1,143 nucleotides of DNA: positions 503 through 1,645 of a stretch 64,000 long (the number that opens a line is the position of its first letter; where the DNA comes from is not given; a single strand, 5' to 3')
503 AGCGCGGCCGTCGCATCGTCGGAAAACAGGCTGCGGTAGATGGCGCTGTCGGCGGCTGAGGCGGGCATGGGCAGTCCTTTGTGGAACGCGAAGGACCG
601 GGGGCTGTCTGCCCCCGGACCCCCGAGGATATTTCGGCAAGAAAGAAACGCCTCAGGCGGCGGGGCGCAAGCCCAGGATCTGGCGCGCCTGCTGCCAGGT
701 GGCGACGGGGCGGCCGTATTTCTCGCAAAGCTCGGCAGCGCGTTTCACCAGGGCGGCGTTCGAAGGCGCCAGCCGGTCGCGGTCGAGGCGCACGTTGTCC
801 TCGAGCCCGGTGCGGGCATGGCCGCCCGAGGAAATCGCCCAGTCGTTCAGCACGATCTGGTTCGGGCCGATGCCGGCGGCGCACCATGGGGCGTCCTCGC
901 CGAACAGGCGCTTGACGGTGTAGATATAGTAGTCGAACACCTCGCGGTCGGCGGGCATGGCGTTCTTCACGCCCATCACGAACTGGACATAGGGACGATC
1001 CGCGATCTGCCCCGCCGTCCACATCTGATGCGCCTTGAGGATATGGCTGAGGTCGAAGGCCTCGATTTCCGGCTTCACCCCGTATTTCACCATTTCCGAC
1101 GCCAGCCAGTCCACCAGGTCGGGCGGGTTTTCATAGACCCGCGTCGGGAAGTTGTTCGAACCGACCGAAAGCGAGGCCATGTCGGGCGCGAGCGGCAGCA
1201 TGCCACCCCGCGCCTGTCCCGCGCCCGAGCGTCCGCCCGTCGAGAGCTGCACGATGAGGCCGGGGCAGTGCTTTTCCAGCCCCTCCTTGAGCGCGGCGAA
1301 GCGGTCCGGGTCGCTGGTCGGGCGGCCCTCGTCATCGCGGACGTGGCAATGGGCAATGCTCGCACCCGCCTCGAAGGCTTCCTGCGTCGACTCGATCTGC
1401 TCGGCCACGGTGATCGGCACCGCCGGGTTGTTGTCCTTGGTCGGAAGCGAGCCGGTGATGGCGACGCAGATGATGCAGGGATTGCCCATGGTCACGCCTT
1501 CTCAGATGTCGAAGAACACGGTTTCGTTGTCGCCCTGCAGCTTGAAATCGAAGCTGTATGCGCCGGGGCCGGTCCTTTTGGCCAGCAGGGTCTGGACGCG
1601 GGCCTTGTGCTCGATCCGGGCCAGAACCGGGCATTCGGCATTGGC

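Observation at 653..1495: BKACE (DUF849) gene embedded in the pcaDCHG...pcaB operon while pcaIJ/pcaF are absent from the window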

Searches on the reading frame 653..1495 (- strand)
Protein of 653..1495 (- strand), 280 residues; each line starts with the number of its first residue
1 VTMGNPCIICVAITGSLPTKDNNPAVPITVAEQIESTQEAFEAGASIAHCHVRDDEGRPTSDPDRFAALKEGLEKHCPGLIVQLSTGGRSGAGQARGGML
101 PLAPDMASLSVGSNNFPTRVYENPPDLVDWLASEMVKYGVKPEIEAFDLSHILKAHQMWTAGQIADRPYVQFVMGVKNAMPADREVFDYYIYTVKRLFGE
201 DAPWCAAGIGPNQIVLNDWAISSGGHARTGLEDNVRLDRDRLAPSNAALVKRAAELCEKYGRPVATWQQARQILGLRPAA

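Call 6: search_protein_families(library=pfam, proteins=[window:653-1495:-])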
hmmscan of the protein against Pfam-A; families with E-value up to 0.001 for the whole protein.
window:653-1495:- (280 aa): 1 family
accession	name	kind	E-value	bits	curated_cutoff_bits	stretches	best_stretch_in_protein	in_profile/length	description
PF05853.18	BKACE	-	2.4e-92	309.6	24.8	1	6-276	1-274/274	beta-keto acid cleavage enzyme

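Call 7: search_protein_families(library=ncbifam, proteins=[window:653-1495:-])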
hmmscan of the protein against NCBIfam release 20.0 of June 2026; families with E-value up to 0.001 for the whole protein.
window:653-1495:- (280 aa): 4 families
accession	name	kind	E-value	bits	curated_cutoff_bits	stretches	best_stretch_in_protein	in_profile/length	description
NF053568.1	3OXCoAcCUPNH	equivalog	1.6e-148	493.3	350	1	5-277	2-273/274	3-oxoadipate:acetyl-CoA acetyltransferase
NF052387.1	Lys_ferment_KCE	equivalog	2.4e-73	246.8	382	1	8-276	3-267/267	3-keto-5-aminohexanoate cleavage enzyme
NF053538.1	DixhxACActTsKce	equivalog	1.7e-49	168.5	430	2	120-277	146-303/310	3,5-dioxohexanoate:acetyl-CoA acetone transferase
NF052389.1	Lys_KAL_CLE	exception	3.4e-45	154.6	725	1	7-279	171-439/440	bifunctional 3-aminobutyryl-CoA ammonia lyase/3-keto-5-aminohexanoate cleavage enzyme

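Call 16: find_encoding_contigs(protein=window:653-1495:-, flank=10000, max_places=6)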
Protein window:653-1495:- (280 aa): no gene with exactly this product is on record in the collection.

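Call 18: find_encoding_contigs(protein=window:653-1489:-, flank=10000, max_places=6)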
Protein window:653-1489:- (278 aa): 10 contigs read that carry it; 6 places shown.
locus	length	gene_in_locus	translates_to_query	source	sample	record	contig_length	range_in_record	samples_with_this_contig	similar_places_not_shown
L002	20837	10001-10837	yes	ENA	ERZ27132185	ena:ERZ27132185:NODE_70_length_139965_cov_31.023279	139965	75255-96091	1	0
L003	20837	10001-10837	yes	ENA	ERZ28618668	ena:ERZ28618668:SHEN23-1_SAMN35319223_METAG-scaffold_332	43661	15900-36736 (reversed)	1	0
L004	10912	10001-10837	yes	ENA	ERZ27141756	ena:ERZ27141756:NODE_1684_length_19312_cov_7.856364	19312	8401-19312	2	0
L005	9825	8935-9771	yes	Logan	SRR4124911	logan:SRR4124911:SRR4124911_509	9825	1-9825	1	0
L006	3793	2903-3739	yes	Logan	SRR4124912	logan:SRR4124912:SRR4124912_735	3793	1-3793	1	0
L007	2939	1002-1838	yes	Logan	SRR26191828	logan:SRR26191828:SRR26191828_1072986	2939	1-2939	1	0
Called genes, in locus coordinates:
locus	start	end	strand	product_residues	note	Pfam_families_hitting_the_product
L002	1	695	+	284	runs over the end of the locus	PF02569:Pantoate_ligase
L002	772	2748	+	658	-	PF00270:DEAD, PF00271:Helicase_C, PF03880:DbpA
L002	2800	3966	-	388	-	PF01494:FAD_binding_3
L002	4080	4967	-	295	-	PF02311:AraC_binding, PF12833:HTH_18, PF00165:HTH_AraC (weak)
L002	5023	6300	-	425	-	PF00083:Sugar_tr, PF07690:MFS_1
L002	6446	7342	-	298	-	PF00126:HTH_1, PF03466:LysR_substrate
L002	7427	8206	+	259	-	PF00561:Abhydrolase_1, PF12697:Abhydrolase_6, PF12146:Hydrolase_4, PF03096:Ndr, PF00561:Abhydrolase_1 (weak)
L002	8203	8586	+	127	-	PF02627:CMD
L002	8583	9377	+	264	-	PF12391:PCDO_beta_N, PF00775:Dioxygenase_C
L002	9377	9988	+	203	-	PF00775:Dioxygenase_C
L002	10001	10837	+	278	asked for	PF05853:BKACE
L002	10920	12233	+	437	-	PF00206:Lyase_1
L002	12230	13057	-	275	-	PF20340:DUF6635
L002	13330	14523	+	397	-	PF00296:Bac_luciferase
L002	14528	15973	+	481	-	PF01266:DAO (weak), PF07992:Pyr_redox_2, PF13434:Lys_Orn_oxgnase (faint), PF13450:NAD_binding_8, PF13454:NAD_binding_9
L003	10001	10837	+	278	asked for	PF05853:BKACE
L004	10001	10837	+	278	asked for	PF05853:BKACE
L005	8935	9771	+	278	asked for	PF05853:BKACE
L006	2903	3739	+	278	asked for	PF05853:BKACE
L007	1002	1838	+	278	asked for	PF05853:BKACE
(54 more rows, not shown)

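Call 26: find_homologous_proteins(query=window:653-1489:-, max_evalue=1e-10)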
Query window:653-1489:- (278 aa): 8000 proteins with E <= 1e-10 among 8000 candidates; the best 120 are listed.
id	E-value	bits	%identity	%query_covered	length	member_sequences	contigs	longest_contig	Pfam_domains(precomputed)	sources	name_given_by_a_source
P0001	7.2e-188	641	100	100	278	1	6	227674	PF05853.19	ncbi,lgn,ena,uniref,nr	ncbi:3-keto-5-aminohexanoate cleavage protein (plasmid) [Paracoccus yeei]|uniref:3-keto-5-aminohexan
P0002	1.9e-187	640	100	100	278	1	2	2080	PF05853.19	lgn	-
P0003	2.5e-187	639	100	100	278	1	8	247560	PF05853.19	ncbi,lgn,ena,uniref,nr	ncbi:3-keto-5-aminohexanoate cleavage protein (plasmid) [Paracoccus yeei]|uniref:3-keto-5-aminohexan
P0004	2.5e-187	639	100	100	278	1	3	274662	PF05853.19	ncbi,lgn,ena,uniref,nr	ncbi:BKACE family enzyme [Paracoccus yeei]|uniref:3-keto-5-aminohexanoate cleavage protein n=1 Tax=P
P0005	3.7e-187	639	100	100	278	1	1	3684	PF05853.19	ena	-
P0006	5.5e-187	638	99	100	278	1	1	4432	PF05853.19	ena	-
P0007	6.6e-187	638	99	100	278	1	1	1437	PF05853.19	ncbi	-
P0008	6.6e-187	638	99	100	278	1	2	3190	PF05853.19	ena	-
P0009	7.3e-187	638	99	100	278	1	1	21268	PF05853.19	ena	-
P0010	9.0e-187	637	100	100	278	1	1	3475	PF05853.19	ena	-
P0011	9.5e-187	637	99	100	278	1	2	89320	PF05853.19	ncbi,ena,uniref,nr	ncbi:3-keto-5-aminohexanoate cleavage protein [Paracoccus yeei]|uniref:3-keto-5-aminohexanoate cleav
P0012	1.1e-186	637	99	100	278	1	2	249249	PF05853.19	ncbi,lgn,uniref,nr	ncbi:3-keto-5-aminohexanoate cleavage protein [Paracoccus yeei]|uniref:3-keto-5-aminohexanoate cleav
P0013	1.7e-186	637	99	100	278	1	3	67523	PF05853.19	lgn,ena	-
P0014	2.4e-186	636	99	100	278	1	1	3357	PF05853.19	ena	-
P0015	2.4e-186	636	99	100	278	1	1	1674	PF05853.19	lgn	-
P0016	3.2e-186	636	99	100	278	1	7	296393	PF05853.19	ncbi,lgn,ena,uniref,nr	ncbi:3-keto-5-aminohexanoate cleavage protein (plasmid) [Paracoccus yeei]|uniref:3-keto-5-aminohexan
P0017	3.2e-186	636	99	100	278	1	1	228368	PF05853.19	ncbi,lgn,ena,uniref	ncbi:3-keto-5-aminohexanoate cleavage protein [Paracoccus yeei]|uniref:3-keto-5-aminohexanoate cleav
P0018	3.2e-186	636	99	100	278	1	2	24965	PF05853.19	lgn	-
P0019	3.6e-186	635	99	100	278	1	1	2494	PF05853.19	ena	-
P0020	4.6e-186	635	99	100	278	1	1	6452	PF05853.19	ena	-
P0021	6.0e-186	635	99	100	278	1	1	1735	PF05853.19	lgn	-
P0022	9.3e-186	634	99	100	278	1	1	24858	PF05853.19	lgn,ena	-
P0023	2.2e-185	633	99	100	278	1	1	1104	PF05853.19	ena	-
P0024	4.4e-185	632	99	100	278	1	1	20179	PF05853.19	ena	-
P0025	5.8e-185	632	99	100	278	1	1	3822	PF05853.19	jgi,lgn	jgi:uncharacterized protein (DUF849 family)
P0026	3.9e-184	629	99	100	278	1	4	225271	PF05853.19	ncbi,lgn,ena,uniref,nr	ncbi:BKACE family enzyme [Paracoccus yeei]|uniref:3-keto-5-aminohexanoate cleavage protein n=1 Tax=P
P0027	1.2e-183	627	98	100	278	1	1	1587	PF05853.19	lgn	-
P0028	1.8e-183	627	98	100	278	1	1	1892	PF05853.19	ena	-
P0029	1.9e-183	627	98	100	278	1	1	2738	PF05853.19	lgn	-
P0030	4.0e-180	616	96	100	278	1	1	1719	PF05853.19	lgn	-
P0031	1.6e-177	607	95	99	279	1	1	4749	PF05853.19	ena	-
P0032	1.5e-174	597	93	100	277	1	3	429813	PF05853.19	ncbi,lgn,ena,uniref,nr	ncbi:Uncharacterized conserved protein, DUF849 family [Paracoccus alcaliphilus]|uniref:Uncharacteriz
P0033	1.5e-174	597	93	100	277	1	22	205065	PF05853.19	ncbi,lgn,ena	-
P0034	4.0e-174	596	93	100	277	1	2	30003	PF05853.19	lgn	-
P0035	5.5e-174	596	93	100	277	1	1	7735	PF05853.19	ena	-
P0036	1.0e-173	595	92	100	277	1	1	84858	PF05853.19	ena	-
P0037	2.0e-173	594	93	100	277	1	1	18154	PF05853.19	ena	-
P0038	2.0e-173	594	92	100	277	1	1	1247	PF05853.19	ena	-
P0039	2.8e-173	593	92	100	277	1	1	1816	PF05853.19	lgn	-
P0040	2.8e-173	593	92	100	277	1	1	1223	PF05853.19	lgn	-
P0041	1.2e-171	588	92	99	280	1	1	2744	PF05853.19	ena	-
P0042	1.5e-171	588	91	99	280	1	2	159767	PF05853.19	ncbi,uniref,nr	ncbi:3-keto-5-aminohexanoate cleavage protein [Paracoccus fontiphilus]|uniref:3-keto-5-aminohexanoat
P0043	5.7e-171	586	91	98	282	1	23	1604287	PF05853.19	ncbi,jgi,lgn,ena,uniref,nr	ncbi:3-keto-5-aminohexanoate cleavage protein [Paracoccus sp. P2]|uniref:3-keto-5-aminohexanoate cle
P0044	8.1e-171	585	91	99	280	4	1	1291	PF05853.19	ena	-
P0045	8.7e-171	585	91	99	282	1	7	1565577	PF05853.19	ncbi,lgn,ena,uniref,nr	ncbi:uncharacterized protein (DUF849 family) [Paracoccus pantotrophus]|uniref:3-keto-5-aminohexanoat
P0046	1.1e-170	585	90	99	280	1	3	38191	PF05853.19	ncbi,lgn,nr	ncbi:MAG: 3-keto-5-aminohexanoate cleavage protein [Paracoccus sp. BP8]|nr:MAG: 3-keto-5-aminohexano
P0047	1.8e-170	584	90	99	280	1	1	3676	PF05853.19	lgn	-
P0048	2.1e-170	584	90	98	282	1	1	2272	PF05853.19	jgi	-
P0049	2.5e-170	583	90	99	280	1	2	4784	PF05853.19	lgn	-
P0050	2.7e-170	583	90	99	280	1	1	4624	PF05853.19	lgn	-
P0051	2.9e-170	583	90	99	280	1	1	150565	PF05853.19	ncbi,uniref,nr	ncbi:3-keto-5-aminohexanoate cleavage protein [Paracoccus sp. J55]|uniref:3-keto-5-aminohexanoate cl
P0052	5.1e-170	582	90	99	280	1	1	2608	PF05853.19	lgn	-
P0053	5.4e-170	582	90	99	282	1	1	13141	PF05853.19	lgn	-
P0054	5.6e-170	582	90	99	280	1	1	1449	PF05853.19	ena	-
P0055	5.8e-170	582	90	99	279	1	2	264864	PF05853.19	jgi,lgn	-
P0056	5.9e-170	582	90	99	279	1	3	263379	PF05853.19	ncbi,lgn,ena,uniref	ncbi:3-keto-5-aminohexanoate cleavage protein [Paracoccus angustae]|uniref:3-keto-5-aminohexanoate c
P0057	6.9e-170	582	90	99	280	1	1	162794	PF05853.19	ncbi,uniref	ncbi:3-keto-5-aminohexanoate cleavage protein [Paracoccus sp. SSK6]|uniref:3-keto-5-aminohexanoate c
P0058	7.3e-170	582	91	99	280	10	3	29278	PF05853.19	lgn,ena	-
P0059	8.9e-170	582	90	99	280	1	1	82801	PF05853.19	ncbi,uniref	ncbi:3-keto-5-aminohexanoate cleavage protein [Paracoccus sp. 22332]|uniref:3-keto-5-aminohexanoate 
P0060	8.9e-170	582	90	99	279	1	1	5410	PF05853.19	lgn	-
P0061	1.0e-169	581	90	99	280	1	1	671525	PF05853.19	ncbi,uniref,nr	ncbi:3-keto-5-aminohexanoate cleavage protein (plasmid) [Paracoccus sp. MA]|uniref:3-keto-5-aminohex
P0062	1.4e-169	581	90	99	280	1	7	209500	PF05853.19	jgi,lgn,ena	-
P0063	1.9e-169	581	91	99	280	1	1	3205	PF05853.19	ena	-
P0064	2.0e-169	581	90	99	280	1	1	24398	PF05853.19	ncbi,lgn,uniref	ncbi:3-keto-5-aminohexanoate cleavage protein [Paracoccus sp. (in: a-proteobacteria)]|uniref:3-keto-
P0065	2.3e-169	580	90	100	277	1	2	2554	PF05853.19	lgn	-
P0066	2.6e-169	580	90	100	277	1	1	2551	PF05853.19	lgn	-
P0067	3.2e-169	580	90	99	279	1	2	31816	PF05853.19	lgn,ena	-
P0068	3.7e-169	580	89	99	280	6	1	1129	PF05853.19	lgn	-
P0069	3.8e-169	580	90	99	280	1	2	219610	PF05853.19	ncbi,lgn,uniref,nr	ncbi:3-keto-5-aminohexanoate cleavage protein [Paracoccus sp. PS-1]|uniref:3-keto-5-aminohexanoate c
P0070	4.3e-169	579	90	99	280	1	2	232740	PF05853.19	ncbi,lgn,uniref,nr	ncbi:3-keto-5-aminohexanoate cleavage enzyme [Paracoccus haematequi]|uniref:3-keto-5-aminohexanoate 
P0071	6.1e-169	579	89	99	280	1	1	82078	PF05853.19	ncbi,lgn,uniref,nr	ncbi:3-keto-5-aminohexanoate cleavage protein [Paracoccus sp. MKU1]|uniref:3-keto-5-aminohexanoate c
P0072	6.7e-169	579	90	99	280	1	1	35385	PF05853.19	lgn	-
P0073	7.6e-169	579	90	99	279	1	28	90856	PF05853.19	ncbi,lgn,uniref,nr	ncbi:3-keto-5-aminohexanoate cleavage protein [Paracoccus shandongensis]|uniref:3-keto-5-aminohexano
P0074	9.1e-169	578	89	99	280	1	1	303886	PF05853.19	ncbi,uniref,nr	ncbi:3-keto-5-aminohexanoate cleavage protein [Paracoccus subflavus]|uniref:3-keto-5-aminohexanoate 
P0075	1.5e-168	578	89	99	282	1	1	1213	PF05853.19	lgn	-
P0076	1.5e-168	578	90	99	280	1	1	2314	PF05853.19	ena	-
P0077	5.7e-168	576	89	99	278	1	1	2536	PF05853.19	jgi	jgi:3-keto-5-aminohexanoate cleavage enzyme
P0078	6.2e-168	576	90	99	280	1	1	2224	PF05853.19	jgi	jgi:3-keto-5-aminohexanoate cleavage enzyme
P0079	7.5e-168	575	88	99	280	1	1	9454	PF05853.19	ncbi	ncbi:3-keto-5-aminohexanoate cleavage protein [Paracoccus sp. PXZ]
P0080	8.8e-168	575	91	99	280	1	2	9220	PF05853.19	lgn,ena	-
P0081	9.2e-168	575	90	100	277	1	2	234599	PF05853.19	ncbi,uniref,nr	ncbi:3-keto-5-aminohexanoate cleavage protein [Paracoccus siganidrum]|uniref:3-keto-5-aminohexanoate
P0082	9.9e-168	575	89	99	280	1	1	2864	PF05853.19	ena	-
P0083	1.1e-167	575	88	99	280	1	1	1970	PF05853.19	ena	-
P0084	1.2e-167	575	89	99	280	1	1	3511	PF05853.19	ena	-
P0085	1.2e-167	575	90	99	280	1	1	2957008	PF05853.19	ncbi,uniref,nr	ncbi:BKACE family enzyme [Paracoccus everestensis]|uniref:3-keto-5-aminohexanoate cleavage protein n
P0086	1.2e-167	575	89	99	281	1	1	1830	PF05853.19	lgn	-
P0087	1.6e-167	574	90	99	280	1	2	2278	PF05853.19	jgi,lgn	jgi:3-keto-5-aminohexanoate cleavage enzyme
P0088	1.7e-167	574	89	100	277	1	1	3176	PF05853.19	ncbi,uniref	ncbi:3-keto-5-aminohexanoate cleavage protein [Paracoccus sp. (in: a-proteobacteria)]|uniref:3-keto-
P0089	2.4e-167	574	89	100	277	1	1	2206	PF05853.19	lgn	-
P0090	2.5e-167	574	88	99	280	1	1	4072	PF05853.19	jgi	-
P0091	3.1e-167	573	89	99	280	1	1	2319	PF05853.19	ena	-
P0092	3.1e-167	573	89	99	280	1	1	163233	PF05853.19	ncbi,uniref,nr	ncbi:3-keto-5-aminohexanoate cleavage protein [Paracoccus sp. YIM 132242]|uniref:3-keto-5-aminohexan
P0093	3.5e-167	573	89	99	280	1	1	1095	PF05853.19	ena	-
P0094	3.6e-167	573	88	99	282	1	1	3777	PF05853.19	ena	-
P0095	4.3e-167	573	89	99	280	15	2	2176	PF05853.19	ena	-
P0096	5.8e-167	572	89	99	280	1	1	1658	PF05853.19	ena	-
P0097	5.9e-167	572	89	99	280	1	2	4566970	PF05853.19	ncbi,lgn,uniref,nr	ncbi:3-keto-5-aminohexanoate cleavage protein [Paracoccus actinidiae]|uniref:3-keto-5-aminohexanoate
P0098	5.9e-167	572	89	99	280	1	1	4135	PF05853.19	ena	-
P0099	5.9e-167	572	89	99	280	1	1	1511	PF05853.19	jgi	jgi:3-keto-5-aminohexanoate cleavage enzyme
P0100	9.7e-167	572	89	100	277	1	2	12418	PF05853.19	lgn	-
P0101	1.3e-166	571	89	99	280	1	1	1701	PF05853.19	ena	-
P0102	1.4e-166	571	88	99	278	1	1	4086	PF05853.19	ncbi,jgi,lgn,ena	-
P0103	1.5e-166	571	89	99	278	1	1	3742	PF05853.19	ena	-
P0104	5.2e-166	569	89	99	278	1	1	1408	PF05853.19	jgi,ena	-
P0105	5.8e-166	569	88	99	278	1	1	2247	PF05853.19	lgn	-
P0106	6.7e-166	569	89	100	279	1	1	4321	PF05853.19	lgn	-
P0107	9.1e-166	569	88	99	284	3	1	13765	PF05853.19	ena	-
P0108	1.9e-165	567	88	99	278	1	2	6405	PF05853.19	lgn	-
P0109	2.6e-165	567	88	99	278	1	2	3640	PF05853.19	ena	-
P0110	2.6e-165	567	88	100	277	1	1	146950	PF05853.19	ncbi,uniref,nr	ncbi:MAG: 3-keto-5-aminohexanoate cleavage protein [Paracoccus sp. (in: a-proteobacteria)]|uniref:3-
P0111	2.7e-165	567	88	99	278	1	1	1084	PF05853.19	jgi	jgi:uncharacterized protein (DUF849 family)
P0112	3.3e-165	567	88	99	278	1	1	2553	PF05853.19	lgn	-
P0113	3.5e-165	567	88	100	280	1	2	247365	PF05853.19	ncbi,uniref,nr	ncbi:3-keto-5-aminohexanoate cleavage protein [Paracoccus sediminis]|uniref:3-keto-5-aminohexanoate 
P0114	3.6e-165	567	87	100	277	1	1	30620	PF05853.19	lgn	-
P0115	4.7e-165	566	87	99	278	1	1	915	PF05853.19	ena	-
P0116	4.8e-165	566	88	99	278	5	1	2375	PF05853.19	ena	-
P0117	5.3e-165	566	88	99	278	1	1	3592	PF05853.19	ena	-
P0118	7.6e-165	566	87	99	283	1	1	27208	PF05853.19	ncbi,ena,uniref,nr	ncbi:3-keto-5-aminohexanoate cleavage protein [uncultured Paracoccus sp.]|uniref:3-keto-5-aminohexan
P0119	9.6e-165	565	87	100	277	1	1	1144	PF05853.19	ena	-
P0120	1.1e-164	565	88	99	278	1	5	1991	PF05853.19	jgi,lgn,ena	jgi:uncharacterized protein (DUF849 family)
